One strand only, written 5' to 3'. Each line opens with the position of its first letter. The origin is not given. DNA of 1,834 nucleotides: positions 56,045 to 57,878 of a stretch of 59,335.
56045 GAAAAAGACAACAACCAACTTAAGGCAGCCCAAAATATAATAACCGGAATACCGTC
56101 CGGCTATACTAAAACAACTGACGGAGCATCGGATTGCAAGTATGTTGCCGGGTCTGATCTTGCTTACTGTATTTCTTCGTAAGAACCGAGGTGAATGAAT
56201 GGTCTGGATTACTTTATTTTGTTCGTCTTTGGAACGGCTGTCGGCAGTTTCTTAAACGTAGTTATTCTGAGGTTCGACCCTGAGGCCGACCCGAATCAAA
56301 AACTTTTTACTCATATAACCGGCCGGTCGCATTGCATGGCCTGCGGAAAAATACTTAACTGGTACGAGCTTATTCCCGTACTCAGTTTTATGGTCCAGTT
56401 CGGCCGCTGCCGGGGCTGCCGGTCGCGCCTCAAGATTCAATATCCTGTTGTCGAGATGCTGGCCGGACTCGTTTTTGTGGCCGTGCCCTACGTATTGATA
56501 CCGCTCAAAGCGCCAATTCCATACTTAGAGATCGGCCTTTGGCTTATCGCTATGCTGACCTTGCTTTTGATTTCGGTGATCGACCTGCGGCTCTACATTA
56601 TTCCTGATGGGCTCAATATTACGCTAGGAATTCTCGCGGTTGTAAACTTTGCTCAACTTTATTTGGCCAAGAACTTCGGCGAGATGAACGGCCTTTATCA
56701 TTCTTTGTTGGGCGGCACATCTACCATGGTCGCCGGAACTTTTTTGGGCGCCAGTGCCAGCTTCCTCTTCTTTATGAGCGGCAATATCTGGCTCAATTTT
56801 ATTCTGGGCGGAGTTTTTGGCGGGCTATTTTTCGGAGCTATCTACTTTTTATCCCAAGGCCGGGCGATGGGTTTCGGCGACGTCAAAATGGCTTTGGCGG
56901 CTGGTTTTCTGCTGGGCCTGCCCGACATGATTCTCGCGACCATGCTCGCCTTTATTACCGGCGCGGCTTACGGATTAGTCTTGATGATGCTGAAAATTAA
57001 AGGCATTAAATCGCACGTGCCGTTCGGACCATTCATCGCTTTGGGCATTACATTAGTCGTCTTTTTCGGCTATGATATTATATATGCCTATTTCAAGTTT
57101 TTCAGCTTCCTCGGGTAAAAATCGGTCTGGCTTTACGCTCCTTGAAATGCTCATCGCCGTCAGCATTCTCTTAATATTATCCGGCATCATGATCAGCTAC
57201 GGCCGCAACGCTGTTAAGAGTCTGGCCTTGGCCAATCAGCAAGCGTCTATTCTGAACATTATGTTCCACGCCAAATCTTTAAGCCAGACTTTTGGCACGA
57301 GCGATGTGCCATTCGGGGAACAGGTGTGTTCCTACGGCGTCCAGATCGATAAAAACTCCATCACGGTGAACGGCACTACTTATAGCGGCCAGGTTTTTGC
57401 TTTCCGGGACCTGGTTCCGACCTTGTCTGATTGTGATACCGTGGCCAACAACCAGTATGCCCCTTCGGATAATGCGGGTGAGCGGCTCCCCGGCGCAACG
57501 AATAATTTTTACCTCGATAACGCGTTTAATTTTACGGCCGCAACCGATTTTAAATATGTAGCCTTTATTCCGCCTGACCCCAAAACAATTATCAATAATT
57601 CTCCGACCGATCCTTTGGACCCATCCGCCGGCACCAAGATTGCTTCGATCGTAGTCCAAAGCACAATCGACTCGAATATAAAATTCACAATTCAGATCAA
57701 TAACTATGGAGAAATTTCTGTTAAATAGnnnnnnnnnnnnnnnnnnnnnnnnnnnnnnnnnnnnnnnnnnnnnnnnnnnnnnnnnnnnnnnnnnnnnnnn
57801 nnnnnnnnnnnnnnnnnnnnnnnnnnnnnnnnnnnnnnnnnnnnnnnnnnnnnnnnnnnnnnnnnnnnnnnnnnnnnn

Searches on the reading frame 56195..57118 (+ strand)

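Call 87: search_protein_families(library=pfam, max_evalue=0.001, proteins=[window:56195-57118:+])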
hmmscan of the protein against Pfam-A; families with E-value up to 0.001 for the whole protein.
window:56195-57118:+ (307 aa): 2 families
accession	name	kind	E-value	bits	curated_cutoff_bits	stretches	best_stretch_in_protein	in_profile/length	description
PF06750.18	A24_N_bact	-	1.4e-26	92.8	23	1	11-98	1-81/84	Bacterial Peptidase A24 N-terminal domain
PF01478.23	Peptidase_A24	-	1.5e-07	32.2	26.5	1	118-261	2-104/104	Type IV leader peptidase family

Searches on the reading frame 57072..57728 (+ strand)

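Call 87: search_protein_families(library=pfam, max_evalue=0.001, proteins=[window:57072-57728:+])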
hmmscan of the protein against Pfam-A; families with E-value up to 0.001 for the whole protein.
window:57072-57728:+ (218 aa): 1 family
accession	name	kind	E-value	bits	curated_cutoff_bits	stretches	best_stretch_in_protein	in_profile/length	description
PF07963.17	N_methyl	-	7.5e-08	32.1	21.2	1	16-40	2-26/27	Prokaryotic N-terminal methylation motif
